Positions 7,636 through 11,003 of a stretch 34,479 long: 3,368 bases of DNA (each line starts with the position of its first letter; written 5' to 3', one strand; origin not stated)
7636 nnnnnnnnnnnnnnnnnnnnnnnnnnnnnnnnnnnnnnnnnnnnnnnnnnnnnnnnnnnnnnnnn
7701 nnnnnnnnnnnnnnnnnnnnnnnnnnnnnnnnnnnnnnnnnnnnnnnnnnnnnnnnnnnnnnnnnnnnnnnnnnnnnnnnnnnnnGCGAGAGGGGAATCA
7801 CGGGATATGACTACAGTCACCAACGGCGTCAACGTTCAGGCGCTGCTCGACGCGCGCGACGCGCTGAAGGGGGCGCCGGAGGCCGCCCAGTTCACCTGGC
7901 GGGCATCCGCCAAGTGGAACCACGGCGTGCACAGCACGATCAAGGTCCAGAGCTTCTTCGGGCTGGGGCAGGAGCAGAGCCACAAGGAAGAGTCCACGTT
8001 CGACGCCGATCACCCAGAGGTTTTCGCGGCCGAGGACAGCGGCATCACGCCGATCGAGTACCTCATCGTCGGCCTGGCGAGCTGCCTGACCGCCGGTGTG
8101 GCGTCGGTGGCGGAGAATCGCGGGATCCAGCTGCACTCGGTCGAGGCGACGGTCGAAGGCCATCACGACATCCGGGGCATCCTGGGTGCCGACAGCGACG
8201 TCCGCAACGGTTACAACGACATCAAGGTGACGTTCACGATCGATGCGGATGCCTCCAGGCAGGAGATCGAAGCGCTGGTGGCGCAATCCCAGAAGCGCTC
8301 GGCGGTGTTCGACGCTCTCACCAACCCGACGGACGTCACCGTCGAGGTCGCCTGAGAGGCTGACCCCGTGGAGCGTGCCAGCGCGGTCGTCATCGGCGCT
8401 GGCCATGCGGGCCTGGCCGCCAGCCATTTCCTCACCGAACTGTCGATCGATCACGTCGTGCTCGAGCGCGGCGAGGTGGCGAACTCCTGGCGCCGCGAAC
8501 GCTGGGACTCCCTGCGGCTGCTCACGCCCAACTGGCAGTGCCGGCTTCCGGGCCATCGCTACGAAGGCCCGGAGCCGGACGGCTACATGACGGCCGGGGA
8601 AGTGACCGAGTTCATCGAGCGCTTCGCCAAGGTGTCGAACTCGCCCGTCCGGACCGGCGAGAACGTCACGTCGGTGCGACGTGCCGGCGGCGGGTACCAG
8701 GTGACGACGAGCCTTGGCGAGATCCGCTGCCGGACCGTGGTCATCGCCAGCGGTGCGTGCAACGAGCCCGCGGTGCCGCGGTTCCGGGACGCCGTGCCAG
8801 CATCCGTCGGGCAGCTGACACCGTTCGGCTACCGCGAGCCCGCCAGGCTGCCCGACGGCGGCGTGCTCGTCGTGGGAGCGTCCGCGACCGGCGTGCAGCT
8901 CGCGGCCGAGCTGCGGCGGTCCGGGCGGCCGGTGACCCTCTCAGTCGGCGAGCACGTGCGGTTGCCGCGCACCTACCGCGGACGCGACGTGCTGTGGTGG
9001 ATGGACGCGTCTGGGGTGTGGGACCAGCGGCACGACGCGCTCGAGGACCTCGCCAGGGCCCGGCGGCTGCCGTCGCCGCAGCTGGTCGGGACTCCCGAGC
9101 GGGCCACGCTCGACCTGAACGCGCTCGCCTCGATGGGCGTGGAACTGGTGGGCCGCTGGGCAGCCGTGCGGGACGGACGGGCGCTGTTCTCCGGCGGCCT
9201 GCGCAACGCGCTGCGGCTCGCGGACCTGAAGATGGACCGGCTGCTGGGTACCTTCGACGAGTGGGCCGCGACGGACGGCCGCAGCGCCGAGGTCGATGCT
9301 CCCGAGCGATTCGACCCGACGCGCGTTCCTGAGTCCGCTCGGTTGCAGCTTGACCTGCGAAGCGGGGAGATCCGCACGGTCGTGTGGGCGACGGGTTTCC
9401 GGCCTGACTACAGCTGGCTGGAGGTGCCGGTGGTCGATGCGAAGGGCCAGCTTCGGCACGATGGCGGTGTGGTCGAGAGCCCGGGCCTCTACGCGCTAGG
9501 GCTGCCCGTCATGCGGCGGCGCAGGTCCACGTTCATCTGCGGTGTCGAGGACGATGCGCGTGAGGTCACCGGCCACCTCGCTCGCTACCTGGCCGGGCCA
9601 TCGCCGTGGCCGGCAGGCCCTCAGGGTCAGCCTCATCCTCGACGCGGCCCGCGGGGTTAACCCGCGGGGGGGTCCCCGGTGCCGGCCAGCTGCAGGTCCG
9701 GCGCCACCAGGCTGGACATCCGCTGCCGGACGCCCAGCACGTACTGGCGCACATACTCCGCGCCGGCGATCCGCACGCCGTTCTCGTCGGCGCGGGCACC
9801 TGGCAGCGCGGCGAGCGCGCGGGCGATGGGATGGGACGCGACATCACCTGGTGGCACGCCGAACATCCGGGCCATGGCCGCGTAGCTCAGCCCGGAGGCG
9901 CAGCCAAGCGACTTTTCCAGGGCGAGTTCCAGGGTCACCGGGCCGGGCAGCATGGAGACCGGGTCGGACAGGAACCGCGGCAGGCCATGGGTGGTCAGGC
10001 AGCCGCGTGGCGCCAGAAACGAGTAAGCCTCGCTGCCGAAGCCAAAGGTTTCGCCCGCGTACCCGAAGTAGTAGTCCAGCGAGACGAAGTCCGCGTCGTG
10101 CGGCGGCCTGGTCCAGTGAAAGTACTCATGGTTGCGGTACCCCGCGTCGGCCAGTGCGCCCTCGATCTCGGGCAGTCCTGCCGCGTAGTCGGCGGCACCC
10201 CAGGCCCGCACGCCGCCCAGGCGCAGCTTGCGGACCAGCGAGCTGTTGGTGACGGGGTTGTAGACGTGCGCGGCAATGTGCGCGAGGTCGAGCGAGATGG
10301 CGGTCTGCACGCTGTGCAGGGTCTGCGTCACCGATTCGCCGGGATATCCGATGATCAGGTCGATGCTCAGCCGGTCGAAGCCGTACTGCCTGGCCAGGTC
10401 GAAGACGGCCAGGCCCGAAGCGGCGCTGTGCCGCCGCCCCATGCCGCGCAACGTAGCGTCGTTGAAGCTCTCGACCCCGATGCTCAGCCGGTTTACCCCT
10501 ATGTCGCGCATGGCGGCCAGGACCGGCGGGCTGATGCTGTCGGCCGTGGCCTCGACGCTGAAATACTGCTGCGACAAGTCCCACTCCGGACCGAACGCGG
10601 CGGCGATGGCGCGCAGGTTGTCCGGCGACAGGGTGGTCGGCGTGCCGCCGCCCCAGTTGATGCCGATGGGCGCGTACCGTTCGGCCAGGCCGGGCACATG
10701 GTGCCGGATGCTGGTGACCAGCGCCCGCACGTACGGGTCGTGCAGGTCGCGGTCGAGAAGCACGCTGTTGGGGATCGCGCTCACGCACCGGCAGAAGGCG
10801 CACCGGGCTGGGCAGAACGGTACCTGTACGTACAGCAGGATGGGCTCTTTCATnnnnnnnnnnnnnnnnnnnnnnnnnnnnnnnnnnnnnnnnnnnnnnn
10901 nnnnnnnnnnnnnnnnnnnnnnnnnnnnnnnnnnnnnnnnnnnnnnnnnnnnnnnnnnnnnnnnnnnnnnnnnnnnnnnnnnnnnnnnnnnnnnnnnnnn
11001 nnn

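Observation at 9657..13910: Operon pairing a bilin-reductase-like protein with a B12-radical SAM and a HemN-like radical SAM enzyme: candidate oxygen-independent tetrapyrrole-processing or novel tailoring system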

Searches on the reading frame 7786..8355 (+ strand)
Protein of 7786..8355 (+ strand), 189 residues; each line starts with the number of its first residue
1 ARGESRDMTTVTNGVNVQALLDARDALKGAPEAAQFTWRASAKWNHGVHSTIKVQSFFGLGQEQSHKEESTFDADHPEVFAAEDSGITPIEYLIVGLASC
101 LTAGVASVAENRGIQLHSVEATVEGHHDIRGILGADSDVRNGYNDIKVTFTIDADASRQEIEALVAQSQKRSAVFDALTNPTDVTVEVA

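Call 11: search_protein_families(library=pfam, proteins=[window:7786-8355:+], max_evalue=0.001)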
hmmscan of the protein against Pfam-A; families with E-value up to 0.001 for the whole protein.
window:7786-8355:+ (189 aa): 1 family
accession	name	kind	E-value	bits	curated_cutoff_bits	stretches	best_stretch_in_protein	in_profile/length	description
PF02566.24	OsmC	-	1e-18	68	27.5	1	83-187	2-100/100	OsmC-like protein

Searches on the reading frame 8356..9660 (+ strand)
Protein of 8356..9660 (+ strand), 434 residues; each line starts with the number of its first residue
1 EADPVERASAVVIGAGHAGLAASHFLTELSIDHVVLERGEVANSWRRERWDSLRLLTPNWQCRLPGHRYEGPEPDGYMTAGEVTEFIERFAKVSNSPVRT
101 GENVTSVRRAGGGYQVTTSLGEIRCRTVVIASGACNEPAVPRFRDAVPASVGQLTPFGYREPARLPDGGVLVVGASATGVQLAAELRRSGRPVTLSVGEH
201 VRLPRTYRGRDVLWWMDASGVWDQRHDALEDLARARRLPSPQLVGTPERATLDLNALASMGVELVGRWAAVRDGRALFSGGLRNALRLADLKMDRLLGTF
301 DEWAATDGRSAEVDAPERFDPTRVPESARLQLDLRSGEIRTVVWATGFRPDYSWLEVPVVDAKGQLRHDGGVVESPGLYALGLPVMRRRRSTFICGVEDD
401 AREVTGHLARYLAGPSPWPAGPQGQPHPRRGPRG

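Call 11: search_protein_families(library=pfam, proteins=[window:8356-9660:+], max_evalue=0.001)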
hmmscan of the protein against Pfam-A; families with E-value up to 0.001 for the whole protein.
window:8356-9660:+ (434 aa): 7 families
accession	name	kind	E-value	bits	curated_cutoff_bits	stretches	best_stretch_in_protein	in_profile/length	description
PF13738.12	Pyr_redox_3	-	6.2e-25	88.5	30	1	11-200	1-197/305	Pyridine nucleotide-disulphide oxidoreductase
PF07992.20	Pyr_redox_2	-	2.9e-14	53.6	26.1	1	10-195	3-170/291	Pyridine nucleotide-disulphide oxidoreductase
PF13450.12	NAD_binding_8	-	6.9e-07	29.9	21.9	0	12-42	1-31/68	NAD(P)-binding Rossmann-like domain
PF01266.30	DAO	-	7e-07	29.5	27.9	0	75-135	142-205/353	FAD dependent oxidoreductase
PF01494.25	FAD_binding_3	-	1.5e-06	28.2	22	0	9-40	3-34/349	FAD binding domain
PF00070.33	Pyr_redox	-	4.7e-05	24.3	22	0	170-195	2-27/82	Pyridine nucleotide-disulphide oxidoreductase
PF03486.20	HI0933_like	-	5.5e-05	23.2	50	0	79-138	107-168/244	HI0933-like protein Rossmann domain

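Call 27: search_protein_families(library=ncbifam, proteins=[window:8368-9660:+], max_evalue=0.00001)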
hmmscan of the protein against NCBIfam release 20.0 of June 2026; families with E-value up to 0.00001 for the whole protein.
window:8368-9660:+ (430 aa): 4 families
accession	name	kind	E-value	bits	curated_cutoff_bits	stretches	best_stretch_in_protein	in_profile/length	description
TIGR04046.1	MSMEG_0569_nitr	hypoth_equivalog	1e-107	360.6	498.35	1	5-403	2-399/400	MSMEG_0569 family flavin-dependent oxidoreductase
NF040505.1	ArsO_flavin_mono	equivalog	7.4e-35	121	425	1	6-187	3-184/346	ArsO family NAD(P)H-dependent flavin-containing monooxygenase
TIGR04018.1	Bthiol_YpdA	hypoth_equivalog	3.7e-13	49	339.9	1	6-193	2-182/316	YpdA family putative bacillithiol disulfide reductase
NF050086.1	pipecolate_AmaA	exception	5.1e-07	28.7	600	0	93-134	198-239/425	L-pipecolate oxidase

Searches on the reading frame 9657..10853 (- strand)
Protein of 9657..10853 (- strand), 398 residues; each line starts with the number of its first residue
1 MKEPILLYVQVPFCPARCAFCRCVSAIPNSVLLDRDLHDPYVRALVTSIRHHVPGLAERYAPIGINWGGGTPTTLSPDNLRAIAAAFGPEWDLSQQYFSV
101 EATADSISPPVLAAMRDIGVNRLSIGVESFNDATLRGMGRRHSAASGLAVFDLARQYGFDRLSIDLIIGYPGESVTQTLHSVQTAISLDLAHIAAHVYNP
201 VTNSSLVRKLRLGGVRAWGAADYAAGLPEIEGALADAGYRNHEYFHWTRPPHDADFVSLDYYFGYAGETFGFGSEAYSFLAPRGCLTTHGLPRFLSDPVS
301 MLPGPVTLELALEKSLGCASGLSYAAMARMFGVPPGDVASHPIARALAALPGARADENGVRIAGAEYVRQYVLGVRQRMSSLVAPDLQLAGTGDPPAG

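Call 9: search_protein_families(library=pfam, proteins=[window:9657-10853:-], max_evalue=1)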
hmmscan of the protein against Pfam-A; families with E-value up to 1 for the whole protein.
window:9657-10853:- (398 aa): 3 families
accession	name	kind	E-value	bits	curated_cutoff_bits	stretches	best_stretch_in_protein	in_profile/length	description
PF04055.27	Radical_SAM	-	1.8e-17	64.5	29.5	1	11-176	4-157/166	Radical SAM superfamily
PF08281.18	Sigma70_r4_2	-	0.1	12.7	25.7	1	320-350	25-54/54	Sigma-70, region 4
PF12656.12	G-patch_2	-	0.21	12.1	26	1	124-139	11-26/61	G-patch domain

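Call 10: search_protein_families(library=ncbifam, proteins=[window:9657-10853:-], max_evalue=1)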
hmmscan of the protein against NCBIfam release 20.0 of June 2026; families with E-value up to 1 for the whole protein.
window:9657-10853:- (398 aa): 29 families (the best 25 are shown)
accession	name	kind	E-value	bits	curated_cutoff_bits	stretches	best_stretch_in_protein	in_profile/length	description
TIGR03994.1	rSAM_HemZ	equivalog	1.2e-37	130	321.4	1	3-197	83-275/401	coproporphyrinogen dehydrogenase HemZ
TIGR00539.1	hemN_rel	equivalog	3.9e-33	115.1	205.4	1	6-197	2-188/361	radical SAM family heme chaperone HemW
NF006067.1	PRK08208.1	equivalog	7.5e-31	107.5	380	1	3-188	34-217/427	STM4012 family radical SAM protein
NF006060.0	PRK08207.1-3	equivalog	1.6e-28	99.7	653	1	3-196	148-342/477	coproporphyrinogen III oxidase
TIGR00538.1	hemN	equivalog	8.1e-28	97.4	324.95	1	2-201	47-243/454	oxygen-independent coproporphyrinogen III oxidase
TIGR04107.1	rSAM_HutW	equivalog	7.1e-26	91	400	1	5-253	40-286/419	heme anaerobic degradation radical SAM methyltransferase ChuW/HutW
NF006061.0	PRK08207.1-4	equivalog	1.3e-25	90.1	702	1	3-197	172-367/501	coproporphyrinogen III oxidase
NF006064.0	PRK08207.2-2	equivalog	1.4e-25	90.3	504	1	3-200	143-340/465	coproporphyrinogen III oxidase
NF006063.0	PRK08207.2-1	equivalog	2.9e-22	79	1074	1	2-176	190-364/518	coproporphyrinogen III oxidase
NF006062.0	PRK08207.1-5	equivalog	2.4e-20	72.9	1007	1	5-199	149-344/476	coproporphyrinogen III oxidase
NF006059.0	PRK08207.1-1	equivalog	1.8e-19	69.8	1012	1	1-196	168-364/496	coproporphyrinogen III oxidase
NF006385.0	PRK08629.1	equivalog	2.8e-19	69.2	355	1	5-282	53-311/439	coproporphyrinogen III oxidase family protein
NF005133.0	PRK06582.1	equivalog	4.1e-18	65.6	597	1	2-196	9-197/390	coproporphyrinogen III oxidase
NF006066.0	PRK08207.2-5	equivalog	4.6e-17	61.8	1117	1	6-190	192-376/518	coproporphyrinogen III oxidase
NF006065.0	PRK08207.2-4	equivalog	1.1e-14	54.3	922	1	6-208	170-375/484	coproporphyrinogen III oxidase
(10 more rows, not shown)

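Call 13: search_solved_structures(query=window:9657-10853:-, max_evalue=0.001)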
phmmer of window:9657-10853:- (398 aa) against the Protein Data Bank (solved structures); distinct sequences matched with E-value up to 0.001: 2.
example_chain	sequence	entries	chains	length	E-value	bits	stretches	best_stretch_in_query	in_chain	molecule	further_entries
9p2u_A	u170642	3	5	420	3.5e-42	148.4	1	5-300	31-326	Radical S-adenosylmethionine methyltransferase NocN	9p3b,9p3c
1olt_A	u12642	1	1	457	9.7e-21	77.8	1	3-189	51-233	OXYGEN-INDEPENDENT COPROPORPHYRINOGEN III OXIDASE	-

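Call 42: search_solved_structures(query=window:9657-10853:-, max_evalue=0.001, show_alignments=2)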
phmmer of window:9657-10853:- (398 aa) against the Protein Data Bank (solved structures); distinct sequences matched with E-value up to 0.001: 2.
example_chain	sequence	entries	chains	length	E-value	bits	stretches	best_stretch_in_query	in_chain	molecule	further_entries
9p2u_A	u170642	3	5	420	3.5e-42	148.4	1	5-300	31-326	Radical S-adenosylmethionine methyltransferase NocN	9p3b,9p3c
1olt_A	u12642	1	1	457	9.7e-21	77.8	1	3-189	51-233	OXYGEN-INDEPENDENT COPROPORPHYRINOGEN III OXIDASE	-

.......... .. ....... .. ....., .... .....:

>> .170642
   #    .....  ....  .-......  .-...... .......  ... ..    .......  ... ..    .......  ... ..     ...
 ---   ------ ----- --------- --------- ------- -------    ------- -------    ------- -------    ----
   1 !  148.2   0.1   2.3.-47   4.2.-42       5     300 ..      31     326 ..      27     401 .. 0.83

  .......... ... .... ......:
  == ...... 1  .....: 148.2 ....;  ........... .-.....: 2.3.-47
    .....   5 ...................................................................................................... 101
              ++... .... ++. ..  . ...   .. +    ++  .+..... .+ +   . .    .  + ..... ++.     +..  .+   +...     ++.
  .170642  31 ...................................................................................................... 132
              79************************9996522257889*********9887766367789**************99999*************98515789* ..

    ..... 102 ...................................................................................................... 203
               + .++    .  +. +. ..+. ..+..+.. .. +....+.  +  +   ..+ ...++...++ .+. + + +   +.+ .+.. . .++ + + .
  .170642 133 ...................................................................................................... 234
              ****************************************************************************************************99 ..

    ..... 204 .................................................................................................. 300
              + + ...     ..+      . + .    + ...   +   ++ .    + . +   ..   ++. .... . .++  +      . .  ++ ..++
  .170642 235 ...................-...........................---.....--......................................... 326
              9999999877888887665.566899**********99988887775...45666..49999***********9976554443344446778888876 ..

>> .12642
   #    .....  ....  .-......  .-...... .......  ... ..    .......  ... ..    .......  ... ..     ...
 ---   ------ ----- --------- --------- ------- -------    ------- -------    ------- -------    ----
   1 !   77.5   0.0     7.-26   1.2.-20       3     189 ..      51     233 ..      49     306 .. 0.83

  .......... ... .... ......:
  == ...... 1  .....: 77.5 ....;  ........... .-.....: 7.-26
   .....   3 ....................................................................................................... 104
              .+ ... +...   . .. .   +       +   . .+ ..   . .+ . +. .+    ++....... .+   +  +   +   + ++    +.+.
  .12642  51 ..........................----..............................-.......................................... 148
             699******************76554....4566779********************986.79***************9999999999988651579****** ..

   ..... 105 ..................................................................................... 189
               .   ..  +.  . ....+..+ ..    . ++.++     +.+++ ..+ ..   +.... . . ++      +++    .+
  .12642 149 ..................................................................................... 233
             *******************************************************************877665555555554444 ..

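Call 95: search_protein_families(library=padloc, proteins=[window:9657-10853:-], max_evalue=0.01)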
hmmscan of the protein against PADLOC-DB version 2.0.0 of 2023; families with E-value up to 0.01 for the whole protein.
window:9657-10853:- (398 aa): 0 families
